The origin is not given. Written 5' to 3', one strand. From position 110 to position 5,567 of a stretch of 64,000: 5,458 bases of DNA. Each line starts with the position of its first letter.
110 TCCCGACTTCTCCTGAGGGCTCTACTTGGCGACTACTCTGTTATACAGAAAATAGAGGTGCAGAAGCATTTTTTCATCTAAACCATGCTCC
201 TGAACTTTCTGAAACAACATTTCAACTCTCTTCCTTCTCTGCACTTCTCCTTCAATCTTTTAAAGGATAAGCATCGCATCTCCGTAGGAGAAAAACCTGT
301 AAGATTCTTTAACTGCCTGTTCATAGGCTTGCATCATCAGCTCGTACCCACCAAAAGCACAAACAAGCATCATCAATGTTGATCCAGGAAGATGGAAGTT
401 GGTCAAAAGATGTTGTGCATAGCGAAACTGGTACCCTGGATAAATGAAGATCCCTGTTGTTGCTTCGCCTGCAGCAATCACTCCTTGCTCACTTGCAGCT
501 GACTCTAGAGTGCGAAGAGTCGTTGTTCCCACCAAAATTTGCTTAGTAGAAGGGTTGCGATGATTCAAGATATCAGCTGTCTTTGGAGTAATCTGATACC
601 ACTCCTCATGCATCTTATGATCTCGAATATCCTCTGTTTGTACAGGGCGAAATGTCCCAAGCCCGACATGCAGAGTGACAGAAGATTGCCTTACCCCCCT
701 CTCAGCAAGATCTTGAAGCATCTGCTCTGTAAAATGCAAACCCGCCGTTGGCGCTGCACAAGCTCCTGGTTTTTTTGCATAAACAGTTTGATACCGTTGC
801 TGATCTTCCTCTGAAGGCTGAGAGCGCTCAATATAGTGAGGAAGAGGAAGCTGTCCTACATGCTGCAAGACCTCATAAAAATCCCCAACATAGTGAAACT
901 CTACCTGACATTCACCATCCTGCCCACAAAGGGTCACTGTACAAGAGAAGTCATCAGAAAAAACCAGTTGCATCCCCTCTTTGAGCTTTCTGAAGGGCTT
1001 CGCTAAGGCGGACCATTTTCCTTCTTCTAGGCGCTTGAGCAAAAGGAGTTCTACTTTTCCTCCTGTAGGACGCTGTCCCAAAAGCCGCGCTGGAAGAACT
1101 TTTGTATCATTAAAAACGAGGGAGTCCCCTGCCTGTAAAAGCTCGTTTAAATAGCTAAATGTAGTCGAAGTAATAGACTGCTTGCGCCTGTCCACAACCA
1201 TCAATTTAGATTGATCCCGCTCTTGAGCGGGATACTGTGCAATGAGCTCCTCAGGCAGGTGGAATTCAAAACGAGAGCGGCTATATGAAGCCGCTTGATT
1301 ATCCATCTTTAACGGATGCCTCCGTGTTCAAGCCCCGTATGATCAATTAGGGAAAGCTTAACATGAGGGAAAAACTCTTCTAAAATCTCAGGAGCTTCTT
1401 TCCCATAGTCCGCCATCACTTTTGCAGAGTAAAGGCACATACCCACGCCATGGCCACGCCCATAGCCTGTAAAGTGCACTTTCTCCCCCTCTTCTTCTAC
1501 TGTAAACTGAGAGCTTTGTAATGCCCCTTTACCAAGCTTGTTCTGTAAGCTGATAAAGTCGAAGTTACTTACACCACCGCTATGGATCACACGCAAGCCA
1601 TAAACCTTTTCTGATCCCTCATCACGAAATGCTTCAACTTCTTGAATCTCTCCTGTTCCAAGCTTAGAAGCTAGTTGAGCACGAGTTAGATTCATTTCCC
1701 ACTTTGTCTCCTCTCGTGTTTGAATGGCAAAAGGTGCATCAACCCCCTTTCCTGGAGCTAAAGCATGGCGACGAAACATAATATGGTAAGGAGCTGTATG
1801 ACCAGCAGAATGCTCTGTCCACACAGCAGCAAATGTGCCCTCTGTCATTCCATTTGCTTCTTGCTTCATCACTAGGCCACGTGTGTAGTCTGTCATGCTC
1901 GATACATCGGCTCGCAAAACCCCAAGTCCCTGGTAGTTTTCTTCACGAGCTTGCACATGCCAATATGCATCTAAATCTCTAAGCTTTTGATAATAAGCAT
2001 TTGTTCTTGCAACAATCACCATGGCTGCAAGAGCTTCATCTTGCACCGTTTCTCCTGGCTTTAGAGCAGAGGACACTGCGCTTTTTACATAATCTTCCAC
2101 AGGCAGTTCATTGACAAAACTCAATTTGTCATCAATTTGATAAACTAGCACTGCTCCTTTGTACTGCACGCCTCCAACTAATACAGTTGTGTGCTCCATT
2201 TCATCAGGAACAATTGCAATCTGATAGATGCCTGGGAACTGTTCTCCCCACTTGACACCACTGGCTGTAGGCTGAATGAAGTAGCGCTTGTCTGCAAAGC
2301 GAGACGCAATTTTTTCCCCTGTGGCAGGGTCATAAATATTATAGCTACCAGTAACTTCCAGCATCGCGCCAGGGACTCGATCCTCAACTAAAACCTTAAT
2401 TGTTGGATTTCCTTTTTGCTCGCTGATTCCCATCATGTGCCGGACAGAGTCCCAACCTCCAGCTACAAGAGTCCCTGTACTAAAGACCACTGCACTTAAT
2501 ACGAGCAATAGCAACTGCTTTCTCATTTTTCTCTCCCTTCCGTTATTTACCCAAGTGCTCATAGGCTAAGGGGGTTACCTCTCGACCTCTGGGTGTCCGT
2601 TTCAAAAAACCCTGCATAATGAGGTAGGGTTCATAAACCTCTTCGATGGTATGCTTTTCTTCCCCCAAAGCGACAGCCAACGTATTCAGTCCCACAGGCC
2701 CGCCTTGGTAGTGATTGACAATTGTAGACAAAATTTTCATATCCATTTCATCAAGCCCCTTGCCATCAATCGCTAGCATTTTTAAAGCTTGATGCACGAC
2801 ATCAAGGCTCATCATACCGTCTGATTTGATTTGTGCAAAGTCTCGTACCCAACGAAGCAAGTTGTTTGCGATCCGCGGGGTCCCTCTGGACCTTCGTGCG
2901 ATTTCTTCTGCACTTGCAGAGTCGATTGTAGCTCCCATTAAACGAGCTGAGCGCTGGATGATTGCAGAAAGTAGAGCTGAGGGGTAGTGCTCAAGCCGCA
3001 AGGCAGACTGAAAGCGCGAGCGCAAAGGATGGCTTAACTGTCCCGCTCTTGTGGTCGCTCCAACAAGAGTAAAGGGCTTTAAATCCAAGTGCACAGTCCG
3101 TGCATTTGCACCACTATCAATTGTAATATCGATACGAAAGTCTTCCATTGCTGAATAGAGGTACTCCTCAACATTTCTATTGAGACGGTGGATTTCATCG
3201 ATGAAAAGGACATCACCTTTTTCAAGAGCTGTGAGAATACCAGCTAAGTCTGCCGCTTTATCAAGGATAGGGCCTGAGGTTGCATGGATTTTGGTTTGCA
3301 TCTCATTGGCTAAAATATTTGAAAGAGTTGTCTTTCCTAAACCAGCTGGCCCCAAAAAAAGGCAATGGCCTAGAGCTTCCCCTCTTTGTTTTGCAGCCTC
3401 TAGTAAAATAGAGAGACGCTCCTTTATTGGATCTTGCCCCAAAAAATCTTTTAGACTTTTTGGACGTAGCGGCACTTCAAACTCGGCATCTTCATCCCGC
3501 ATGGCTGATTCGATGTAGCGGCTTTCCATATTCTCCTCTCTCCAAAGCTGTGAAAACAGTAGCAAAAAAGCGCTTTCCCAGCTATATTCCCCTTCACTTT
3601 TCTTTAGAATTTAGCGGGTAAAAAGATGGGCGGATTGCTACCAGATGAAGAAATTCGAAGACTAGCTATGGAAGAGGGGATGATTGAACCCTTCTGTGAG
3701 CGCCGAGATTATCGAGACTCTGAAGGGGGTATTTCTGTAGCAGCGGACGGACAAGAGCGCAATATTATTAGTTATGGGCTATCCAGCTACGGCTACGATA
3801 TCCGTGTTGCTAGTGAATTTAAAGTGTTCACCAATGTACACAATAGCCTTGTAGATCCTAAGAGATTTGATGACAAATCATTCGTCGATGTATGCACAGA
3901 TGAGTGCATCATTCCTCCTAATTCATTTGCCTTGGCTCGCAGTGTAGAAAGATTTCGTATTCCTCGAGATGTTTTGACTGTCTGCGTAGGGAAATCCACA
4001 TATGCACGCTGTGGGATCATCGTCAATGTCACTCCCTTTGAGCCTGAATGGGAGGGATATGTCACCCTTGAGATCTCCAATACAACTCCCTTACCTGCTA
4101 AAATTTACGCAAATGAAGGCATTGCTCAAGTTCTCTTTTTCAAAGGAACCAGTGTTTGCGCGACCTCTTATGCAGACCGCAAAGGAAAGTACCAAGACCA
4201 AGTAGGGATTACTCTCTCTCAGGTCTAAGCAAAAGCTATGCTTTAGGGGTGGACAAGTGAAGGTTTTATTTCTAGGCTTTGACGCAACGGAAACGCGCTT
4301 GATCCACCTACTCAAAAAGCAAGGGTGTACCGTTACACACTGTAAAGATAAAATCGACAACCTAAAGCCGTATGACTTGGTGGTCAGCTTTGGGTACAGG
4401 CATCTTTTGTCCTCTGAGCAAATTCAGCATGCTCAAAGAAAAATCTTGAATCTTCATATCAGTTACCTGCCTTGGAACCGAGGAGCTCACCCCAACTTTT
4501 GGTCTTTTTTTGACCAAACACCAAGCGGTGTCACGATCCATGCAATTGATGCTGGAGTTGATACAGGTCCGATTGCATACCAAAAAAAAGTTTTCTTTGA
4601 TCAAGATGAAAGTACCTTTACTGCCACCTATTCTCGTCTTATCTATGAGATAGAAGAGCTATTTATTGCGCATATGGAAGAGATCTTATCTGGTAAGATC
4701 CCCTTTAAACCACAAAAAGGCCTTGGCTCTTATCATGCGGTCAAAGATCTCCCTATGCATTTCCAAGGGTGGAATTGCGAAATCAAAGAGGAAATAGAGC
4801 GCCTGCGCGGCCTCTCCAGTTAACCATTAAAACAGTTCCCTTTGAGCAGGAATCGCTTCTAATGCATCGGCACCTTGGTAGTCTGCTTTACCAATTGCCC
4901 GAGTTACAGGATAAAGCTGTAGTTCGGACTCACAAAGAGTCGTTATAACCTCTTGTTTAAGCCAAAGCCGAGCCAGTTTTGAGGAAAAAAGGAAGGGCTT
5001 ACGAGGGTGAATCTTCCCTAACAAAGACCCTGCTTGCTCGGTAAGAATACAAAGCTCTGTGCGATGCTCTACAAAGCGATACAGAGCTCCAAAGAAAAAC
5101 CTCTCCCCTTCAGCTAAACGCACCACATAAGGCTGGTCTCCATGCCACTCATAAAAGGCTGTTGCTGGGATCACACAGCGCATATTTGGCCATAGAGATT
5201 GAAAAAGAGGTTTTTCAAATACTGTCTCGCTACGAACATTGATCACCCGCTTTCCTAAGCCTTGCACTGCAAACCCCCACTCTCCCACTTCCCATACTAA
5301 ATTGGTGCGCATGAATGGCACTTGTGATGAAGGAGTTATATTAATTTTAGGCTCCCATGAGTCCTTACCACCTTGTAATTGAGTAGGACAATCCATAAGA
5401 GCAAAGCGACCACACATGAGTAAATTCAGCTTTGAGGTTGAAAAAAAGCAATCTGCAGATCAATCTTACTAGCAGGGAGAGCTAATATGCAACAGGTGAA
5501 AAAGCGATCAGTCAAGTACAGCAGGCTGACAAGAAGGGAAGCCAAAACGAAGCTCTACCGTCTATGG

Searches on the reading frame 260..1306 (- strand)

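Call 68: search_protein_families(library=pfam, proteins=[window:260-1306:-], max_evalue=0.00001)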
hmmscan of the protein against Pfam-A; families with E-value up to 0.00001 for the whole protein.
window:260-1306:- (348 aa): 1 family
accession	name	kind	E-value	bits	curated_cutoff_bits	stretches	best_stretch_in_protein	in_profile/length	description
PF02547.20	Queuosine_synth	-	3.8e-129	430.9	25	1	11-347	2-322/322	Queuosine biosynthesis protein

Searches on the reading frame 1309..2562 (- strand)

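Call 68: search_protein_families(library=pfam, proteins=[window:1309-2562:-], max_evalue=0.00001)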
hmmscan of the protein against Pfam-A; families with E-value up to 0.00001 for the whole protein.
window:1309-2562:- (417 aa): 1 family
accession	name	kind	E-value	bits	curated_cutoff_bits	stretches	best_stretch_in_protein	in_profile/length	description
PF08486.15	SpoIID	-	5.2e-09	37.1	23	1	145-231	3-94/97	Stage II sporulation protein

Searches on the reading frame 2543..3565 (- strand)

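Call 68: search_protein_families(library=pfam, proteins=[window:2543-3565:-], max_evalue=0.00001)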
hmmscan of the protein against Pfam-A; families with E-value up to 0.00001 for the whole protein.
window:2543-3565:- (340 aa): 5 families
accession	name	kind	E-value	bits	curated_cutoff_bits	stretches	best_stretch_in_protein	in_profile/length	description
PF05496.18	RuvB_N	-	1.5e-71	239.8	27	1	33-191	1-159/159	Holliday junction DNA helicase RuvB P-loop domain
PF05491.19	RuvB_C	-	2.5e-27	95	24.7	1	269-338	2-71/72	RuvB C-terminal winged helix domain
PF17864.7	AAA_lid_4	-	1.1e-26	92.8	27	1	194-267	1-74/74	RuvB AAA lid domain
PF00004.35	AAA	-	1.2e-18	68.2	21.2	1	69-191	2-129/131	ATPase family associated with various cellular activities (AAA)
PF07728.20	AAA_5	-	7.5e-09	36.2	22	0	110-185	59-139/139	AAA domain (dynein-related subfamily)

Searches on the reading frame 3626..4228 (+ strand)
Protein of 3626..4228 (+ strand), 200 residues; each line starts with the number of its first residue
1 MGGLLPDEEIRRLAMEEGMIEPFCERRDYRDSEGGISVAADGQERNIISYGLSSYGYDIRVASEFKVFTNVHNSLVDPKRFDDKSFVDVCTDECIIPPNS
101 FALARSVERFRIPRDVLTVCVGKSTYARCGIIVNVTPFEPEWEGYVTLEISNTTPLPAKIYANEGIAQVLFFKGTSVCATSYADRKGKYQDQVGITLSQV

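Call 68: search_protein_families(library=pfam, proteins=[window:3626-4228:+], max_evalue=0.00001)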
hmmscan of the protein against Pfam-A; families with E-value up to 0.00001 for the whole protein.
window:3626-4228:+ (200 aa): 1 family
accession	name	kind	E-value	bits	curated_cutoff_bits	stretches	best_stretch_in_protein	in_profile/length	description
PF22769.1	DCD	-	8e-33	114.1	27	1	5-173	2-152/153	dCTP deaminase-like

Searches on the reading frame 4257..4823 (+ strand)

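Call 68: search_protein_families(library=pfam, proteins=[window:4257-4823:+], max_evalue=0.00001)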
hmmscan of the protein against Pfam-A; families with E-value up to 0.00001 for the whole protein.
window:4257-4823:+ (188 aa): 1 family
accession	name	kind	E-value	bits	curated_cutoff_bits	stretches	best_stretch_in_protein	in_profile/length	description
PF00551.24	Formyl_trans_N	-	1.2e-17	64.7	26.1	1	30-127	72-168/181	Formyl transferase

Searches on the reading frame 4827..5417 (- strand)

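Call 68: search_protein_families(library=pfam, proteins=[window:4827-5417:-], max_evalue=0.00001)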
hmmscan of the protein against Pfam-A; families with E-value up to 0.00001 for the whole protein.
window:4827-5417:- (196 aa): 1 family
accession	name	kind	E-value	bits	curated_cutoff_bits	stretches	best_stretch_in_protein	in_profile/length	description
PF02586.19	SRAP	-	5.8e-34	117.9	27.1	1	1-177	1-213/214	SOS response associated peptidase (SRAP)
